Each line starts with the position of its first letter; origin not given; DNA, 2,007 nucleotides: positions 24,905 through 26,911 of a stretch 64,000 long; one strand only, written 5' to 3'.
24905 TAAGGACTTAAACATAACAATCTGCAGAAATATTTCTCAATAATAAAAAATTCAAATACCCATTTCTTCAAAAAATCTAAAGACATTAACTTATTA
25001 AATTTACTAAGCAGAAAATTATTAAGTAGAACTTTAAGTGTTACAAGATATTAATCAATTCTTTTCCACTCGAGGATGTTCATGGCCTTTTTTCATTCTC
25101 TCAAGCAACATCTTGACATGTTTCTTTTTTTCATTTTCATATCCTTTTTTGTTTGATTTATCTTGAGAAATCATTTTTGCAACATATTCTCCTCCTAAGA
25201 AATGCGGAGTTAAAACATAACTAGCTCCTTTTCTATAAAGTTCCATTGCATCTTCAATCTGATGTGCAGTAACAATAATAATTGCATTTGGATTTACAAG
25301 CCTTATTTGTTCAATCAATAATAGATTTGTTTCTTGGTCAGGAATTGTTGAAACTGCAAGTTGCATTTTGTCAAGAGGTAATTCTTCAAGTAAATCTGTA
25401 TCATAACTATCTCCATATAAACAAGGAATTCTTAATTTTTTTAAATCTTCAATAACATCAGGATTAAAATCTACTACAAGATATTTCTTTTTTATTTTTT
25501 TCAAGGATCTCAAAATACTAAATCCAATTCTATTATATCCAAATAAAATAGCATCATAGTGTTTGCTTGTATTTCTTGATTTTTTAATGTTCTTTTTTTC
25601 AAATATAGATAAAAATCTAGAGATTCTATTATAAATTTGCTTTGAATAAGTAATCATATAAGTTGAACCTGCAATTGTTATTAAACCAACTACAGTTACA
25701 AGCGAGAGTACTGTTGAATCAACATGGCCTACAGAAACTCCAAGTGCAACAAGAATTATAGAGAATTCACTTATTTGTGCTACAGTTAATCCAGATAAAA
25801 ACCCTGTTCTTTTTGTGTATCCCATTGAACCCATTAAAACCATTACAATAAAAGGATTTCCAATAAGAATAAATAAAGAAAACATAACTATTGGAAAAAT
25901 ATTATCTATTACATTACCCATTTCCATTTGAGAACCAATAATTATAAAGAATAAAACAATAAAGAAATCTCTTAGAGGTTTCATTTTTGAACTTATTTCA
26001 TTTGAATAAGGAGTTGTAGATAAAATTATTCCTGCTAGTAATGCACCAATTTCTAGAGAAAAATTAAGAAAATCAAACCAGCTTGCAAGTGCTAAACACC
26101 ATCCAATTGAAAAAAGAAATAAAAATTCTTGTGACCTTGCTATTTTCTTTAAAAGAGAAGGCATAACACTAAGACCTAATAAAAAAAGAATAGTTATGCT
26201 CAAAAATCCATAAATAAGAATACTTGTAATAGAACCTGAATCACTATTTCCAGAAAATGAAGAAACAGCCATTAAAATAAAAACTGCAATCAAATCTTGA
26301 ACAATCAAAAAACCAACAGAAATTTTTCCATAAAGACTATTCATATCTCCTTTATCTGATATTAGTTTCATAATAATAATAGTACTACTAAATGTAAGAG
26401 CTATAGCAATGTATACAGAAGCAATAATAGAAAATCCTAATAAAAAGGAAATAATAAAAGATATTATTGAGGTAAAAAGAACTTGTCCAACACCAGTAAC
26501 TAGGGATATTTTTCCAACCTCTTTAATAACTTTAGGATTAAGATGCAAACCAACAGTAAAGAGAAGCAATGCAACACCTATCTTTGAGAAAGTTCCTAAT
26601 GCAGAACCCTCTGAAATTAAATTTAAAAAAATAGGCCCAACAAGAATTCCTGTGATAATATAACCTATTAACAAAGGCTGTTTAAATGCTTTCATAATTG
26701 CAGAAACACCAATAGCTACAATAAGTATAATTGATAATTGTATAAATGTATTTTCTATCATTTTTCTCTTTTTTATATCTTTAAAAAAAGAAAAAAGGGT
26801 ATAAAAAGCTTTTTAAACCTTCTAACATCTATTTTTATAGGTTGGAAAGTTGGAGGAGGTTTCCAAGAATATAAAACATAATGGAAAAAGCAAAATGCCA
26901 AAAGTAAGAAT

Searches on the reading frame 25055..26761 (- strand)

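Call 43: search_protein_families(library=pfam, proteins=[window:25055-26761:-], max_evalue=0.00001)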
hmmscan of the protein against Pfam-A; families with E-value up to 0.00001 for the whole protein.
window:25055-26761:- (568 aa): 2 families
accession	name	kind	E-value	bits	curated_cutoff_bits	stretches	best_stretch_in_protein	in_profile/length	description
PF00999.27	Na_H_Exchanger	-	1.8e-52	178.9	26.2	1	14-365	3-364/375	Sodium/hydrogen exchanger, transmembrane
PF02254.24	TrkA_N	-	8.5e-23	81.3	23.8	1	405-519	2-116/116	TrkA-N domain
